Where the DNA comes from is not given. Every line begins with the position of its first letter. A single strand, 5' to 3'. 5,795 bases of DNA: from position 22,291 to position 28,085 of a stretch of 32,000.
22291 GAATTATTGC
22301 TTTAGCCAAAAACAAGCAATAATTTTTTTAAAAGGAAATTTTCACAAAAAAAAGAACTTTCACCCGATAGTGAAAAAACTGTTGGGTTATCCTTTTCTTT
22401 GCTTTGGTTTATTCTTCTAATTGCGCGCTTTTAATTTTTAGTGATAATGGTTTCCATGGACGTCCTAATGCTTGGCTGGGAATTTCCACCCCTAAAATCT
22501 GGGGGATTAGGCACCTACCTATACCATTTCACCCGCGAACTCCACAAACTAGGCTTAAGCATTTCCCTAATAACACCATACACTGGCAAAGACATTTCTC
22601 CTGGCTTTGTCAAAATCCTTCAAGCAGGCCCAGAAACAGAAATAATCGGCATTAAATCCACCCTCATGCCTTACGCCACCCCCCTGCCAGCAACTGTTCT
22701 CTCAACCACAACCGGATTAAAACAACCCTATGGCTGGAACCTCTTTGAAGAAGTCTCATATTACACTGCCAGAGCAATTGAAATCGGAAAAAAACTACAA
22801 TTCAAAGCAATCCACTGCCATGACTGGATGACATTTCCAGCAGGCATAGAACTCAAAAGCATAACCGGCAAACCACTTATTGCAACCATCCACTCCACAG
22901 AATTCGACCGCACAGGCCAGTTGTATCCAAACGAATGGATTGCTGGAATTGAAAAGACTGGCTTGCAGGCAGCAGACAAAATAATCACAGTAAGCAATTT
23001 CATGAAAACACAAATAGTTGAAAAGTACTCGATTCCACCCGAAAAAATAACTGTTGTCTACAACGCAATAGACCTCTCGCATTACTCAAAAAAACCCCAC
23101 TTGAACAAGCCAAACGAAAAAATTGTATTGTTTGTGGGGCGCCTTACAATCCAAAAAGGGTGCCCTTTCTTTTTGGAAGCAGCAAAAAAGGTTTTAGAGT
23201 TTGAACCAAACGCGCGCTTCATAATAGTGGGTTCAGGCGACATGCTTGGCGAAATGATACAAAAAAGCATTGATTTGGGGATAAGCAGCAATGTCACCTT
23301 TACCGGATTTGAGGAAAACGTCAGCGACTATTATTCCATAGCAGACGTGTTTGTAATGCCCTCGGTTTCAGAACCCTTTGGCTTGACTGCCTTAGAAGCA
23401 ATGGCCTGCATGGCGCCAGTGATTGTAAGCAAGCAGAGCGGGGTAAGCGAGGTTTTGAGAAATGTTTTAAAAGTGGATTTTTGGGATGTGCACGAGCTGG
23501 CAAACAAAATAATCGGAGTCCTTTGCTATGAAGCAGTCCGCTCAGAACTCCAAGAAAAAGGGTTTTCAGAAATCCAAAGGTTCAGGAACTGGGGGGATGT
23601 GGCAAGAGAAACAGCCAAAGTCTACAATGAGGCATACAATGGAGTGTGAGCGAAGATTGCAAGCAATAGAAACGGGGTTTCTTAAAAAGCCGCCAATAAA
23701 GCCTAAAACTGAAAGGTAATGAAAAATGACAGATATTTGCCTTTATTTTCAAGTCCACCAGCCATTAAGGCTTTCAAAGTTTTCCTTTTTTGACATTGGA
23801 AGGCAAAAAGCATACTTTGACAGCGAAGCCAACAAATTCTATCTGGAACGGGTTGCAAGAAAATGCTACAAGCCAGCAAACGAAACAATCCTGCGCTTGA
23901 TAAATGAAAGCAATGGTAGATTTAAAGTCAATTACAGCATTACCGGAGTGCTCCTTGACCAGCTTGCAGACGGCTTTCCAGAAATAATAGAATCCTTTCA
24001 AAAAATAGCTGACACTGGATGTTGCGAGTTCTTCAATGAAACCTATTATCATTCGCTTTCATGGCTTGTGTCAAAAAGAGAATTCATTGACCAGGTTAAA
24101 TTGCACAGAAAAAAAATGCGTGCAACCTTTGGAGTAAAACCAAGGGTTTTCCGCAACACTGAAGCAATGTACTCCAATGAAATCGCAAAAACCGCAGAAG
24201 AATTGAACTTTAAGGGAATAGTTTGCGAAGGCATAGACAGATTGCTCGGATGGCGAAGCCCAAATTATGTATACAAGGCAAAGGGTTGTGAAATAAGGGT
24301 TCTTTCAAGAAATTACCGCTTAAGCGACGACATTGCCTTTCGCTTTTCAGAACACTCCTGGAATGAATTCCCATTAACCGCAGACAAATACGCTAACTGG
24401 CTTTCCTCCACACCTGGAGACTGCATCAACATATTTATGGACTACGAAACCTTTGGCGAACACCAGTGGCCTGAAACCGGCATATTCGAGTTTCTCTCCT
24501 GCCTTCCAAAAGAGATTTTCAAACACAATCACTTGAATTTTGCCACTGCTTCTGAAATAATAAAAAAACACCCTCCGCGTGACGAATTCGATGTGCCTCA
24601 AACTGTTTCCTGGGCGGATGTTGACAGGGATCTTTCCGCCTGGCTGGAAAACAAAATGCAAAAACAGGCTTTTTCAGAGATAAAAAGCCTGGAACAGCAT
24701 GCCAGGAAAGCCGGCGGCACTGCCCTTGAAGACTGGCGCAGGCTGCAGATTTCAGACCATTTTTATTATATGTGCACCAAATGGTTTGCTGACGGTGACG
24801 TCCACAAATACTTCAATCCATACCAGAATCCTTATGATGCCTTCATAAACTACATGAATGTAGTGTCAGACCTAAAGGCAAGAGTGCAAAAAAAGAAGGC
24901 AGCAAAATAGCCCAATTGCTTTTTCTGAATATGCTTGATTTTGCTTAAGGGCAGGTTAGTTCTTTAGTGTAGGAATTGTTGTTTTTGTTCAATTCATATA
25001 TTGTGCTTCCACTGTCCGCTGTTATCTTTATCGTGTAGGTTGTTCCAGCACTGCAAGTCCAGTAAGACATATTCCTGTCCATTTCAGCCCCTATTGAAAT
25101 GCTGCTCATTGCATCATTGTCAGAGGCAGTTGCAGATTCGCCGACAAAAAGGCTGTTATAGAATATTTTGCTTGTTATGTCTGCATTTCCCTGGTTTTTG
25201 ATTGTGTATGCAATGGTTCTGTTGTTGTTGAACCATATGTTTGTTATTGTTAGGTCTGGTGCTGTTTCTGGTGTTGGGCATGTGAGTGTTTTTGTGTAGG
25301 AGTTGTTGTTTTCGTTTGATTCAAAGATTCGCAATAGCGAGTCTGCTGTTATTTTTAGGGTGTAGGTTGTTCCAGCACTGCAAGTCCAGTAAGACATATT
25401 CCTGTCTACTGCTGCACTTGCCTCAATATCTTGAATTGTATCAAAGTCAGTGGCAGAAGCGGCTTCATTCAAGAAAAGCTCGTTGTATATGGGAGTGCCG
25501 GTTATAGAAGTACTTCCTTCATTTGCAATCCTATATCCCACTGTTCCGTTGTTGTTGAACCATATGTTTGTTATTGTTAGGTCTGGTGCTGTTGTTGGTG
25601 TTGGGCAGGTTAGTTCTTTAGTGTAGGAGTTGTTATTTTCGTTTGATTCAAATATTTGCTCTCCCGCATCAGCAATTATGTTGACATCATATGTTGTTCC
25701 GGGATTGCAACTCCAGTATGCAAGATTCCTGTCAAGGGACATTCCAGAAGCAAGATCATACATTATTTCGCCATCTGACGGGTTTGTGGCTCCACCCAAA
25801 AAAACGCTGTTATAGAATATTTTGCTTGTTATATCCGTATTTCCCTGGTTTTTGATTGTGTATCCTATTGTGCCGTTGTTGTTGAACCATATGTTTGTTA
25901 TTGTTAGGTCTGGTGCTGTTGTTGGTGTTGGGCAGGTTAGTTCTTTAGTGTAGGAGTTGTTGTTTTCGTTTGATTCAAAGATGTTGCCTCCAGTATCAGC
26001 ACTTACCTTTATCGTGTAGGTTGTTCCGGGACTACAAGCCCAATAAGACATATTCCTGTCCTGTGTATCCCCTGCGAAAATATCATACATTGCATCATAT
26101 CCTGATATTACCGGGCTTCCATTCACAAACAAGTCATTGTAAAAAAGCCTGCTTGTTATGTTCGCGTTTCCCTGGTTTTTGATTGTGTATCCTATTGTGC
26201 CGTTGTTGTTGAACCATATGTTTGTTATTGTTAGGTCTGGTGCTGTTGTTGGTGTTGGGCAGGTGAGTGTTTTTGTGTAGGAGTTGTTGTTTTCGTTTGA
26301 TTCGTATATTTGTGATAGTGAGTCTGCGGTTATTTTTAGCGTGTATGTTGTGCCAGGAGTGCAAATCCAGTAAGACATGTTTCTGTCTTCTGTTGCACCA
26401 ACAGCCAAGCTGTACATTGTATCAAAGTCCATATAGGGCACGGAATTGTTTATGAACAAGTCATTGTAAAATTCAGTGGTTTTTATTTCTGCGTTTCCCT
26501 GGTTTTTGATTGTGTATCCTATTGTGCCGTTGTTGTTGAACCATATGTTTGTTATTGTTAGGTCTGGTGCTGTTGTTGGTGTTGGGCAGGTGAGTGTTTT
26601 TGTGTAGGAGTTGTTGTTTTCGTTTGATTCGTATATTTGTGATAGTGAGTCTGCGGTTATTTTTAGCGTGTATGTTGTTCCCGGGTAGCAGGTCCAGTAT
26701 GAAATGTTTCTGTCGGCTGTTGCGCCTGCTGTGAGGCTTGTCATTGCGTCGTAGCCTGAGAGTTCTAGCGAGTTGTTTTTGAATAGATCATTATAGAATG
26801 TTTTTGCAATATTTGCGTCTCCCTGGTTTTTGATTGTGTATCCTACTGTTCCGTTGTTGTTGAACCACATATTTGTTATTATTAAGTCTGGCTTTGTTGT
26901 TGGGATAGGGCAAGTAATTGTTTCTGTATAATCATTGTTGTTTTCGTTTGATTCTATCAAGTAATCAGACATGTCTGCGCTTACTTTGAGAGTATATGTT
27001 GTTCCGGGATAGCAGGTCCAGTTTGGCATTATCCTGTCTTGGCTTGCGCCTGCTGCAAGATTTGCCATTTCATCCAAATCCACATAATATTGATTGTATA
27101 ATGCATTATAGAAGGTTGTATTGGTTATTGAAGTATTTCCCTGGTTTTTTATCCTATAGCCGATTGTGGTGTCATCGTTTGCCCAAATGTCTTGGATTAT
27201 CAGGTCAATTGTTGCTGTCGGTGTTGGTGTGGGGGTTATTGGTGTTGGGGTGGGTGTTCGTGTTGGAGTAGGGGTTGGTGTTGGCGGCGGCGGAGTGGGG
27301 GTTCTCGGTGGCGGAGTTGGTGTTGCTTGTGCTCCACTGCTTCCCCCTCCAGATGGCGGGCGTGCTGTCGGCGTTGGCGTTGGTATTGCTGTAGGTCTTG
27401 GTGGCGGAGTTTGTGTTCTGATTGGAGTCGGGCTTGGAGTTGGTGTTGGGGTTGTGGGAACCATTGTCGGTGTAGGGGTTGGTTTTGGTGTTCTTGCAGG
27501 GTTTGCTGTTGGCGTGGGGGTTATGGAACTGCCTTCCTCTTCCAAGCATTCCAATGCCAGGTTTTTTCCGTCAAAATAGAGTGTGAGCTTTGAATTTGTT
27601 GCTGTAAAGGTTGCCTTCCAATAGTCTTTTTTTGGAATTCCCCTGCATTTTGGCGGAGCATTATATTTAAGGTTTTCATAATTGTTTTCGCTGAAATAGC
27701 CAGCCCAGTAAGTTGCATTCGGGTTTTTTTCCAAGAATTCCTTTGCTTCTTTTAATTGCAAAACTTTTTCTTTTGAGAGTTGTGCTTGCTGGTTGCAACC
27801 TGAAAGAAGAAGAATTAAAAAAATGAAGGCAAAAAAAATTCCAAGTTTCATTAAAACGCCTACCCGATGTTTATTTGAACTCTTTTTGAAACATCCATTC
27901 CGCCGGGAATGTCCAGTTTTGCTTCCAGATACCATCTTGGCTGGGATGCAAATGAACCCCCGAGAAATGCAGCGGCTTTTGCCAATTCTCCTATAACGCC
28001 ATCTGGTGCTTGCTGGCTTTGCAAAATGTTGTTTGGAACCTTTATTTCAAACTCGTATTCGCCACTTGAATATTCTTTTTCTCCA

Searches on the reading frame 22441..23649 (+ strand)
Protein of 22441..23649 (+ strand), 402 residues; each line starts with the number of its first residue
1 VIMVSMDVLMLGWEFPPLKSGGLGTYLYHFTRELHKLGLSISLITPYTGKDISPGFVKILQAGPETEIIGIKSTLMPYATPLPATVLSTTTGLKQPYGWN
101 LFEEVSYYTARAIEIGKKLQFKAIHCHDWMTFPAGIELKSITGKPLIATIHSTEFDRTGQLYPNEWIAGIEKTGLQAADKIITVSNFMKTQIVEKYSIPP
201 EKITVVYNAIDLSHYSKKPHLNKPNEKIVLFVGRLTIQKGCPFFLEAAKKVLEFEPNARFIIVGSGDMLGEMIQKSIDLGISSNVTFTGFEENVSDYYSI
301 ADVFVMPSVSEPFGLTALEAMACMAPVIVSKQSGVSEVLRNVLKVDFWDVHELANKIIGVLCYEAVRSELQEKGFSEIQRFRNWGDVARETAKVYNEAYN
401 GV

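Call 14: search_protein_families(library=pfam, proteins=[window:22441-23649:+], max_evalue=0.01)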
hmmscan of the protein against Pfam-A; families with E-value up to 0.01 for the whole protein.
window:22441-23649:+ (402 aa): 7 families
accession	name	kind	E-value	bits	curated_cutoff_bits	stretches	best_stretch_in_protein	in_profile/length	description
PF00534.26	Glycos_transf_1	-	1.5e-34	119.5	26.4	1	218-373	7-168/172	Glycosyl transferases group 1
PF13692.12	Glyco_trans_1_4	-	1.9e-32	112.9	27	1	227-361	2-140/142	Glycosyl transferases group 1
PF13439.12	Glyco_transf_4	-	7.8e-25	88.3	28.5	1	21-213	2-169/170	Glycosyltransferase Family 4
PF08323.17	Glyco_transf_5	-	8.1e-20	72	22.7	1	8-196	2-228/239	Starch synthase catalytic domain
PF20706.3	GT4-conflict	-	5.8e-18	65.5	26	1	175-346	144-327/385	Family 4 Glycosyltransferase in conflict systems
PF13579.12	Glyco_trans_4_4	-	3.2e-15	57.2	29.7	1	21-208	1-157/158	Glycosyl transferase 4-like domain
PF00982.27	Glyco_transf_20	-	2.9e-06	26.7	32.5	1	293-379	364-456/473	Glycosyltransferase family 20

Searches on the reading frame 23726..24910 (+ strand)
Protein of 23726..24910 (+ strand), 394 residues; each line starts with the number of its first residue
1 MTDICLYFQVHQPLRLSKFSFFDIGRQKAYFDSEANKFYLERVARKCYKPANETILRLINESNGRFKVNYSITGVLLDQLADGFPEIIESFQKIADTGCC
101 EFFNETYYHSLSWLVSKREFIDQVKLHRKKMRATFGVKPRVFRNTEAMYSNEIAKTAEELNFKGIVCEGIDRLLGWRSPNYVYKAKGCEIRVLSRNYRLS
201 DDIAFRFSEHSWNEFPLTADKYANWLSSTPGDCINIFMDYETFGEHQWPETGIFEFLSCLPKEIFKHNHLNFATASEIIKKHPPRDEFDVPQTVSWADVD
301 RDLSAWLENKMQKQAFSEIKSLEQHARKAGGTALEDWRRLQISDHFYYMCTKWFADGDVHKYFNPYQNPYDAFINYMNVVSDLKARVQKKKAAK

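Call 14: search_protein_families(library=pfam, proteins=[window:23726-24910:+], max_evalue=0.01)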
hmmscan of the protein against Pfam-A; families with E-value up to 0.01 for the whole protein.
window:23726-24910:+ (394 aa): 2 families
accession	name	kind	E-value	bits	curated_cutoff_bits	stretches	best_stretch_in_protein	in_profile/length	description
PF03065.20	Glyco_hydro_57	-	2e-81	273.9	21.2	1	6-291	2-291/291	Glycosyl hydrolase family 57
PF01522.26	Polysacc_deac_1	-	3.2e-06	27.5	23.1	1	90-163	50-122/124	Polysaccharide deacetylase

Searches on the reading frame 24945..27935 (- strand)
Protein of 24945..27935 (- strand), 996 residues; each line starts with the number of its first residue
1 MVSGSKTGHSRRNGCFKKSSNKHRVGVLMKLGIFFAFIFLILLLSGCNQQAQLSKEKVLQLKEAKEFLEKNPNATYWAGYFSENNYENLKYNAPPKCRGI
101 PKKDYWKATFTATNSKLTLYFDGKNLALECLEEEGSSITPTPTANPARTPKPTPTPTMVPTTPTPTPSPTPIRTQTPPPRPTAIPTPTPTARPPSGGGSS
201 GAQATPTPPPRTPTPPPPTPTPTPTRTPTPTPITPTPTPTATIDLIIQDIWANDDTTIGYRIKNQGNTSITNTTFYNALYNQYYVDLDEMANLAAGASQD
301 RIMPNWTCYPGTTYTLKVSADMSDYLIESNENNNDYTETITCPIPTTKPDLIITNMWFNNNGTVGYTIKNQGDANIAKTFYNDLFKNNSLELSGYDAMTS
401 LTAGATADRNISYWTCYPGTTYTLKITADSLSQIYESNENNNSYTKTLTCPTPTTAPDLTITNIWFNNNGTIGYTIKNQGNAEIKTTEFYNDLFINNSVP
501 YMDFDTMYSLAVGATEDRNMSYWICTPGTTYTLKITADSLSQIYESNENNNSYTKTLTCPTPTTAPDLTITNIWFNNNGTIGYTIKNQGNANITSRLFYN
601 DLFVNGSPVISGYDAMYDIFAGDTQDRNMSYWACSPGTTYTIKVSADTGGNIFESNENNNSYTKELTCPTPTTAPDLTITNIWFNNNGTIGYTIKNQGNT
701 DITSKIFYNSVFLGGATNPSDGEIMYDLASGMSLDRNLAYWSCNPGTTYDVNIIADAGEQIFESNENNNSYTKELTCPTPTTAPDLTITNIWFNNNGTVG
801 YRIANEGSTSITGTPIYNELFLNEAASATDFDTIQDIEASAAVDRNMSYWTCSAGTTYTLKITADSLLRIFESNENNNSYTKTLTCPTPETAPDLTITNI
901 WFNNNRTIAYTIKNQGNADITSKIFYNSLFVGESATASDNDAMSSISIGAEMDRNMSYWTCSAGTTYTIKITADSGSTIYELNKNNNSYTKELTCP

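Call 14: search_protein_families(library=pfam, proteins=[window:24945-27935:-], max_evalue=0.01)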
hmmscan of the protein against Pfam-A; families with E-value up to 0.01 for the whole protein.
window:24945-27935:- (996 aa): 2 families
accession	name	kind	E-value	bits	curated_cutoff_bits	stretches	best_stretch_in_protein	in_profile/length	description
PF07705.17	CARDB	-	6.9e-78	257.8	22.7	7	348-446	1-101/101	CARDB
PF01221.23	Dynein_light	-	0.0076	17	29.1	0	949-980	41-73/86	Dynein light chain type 1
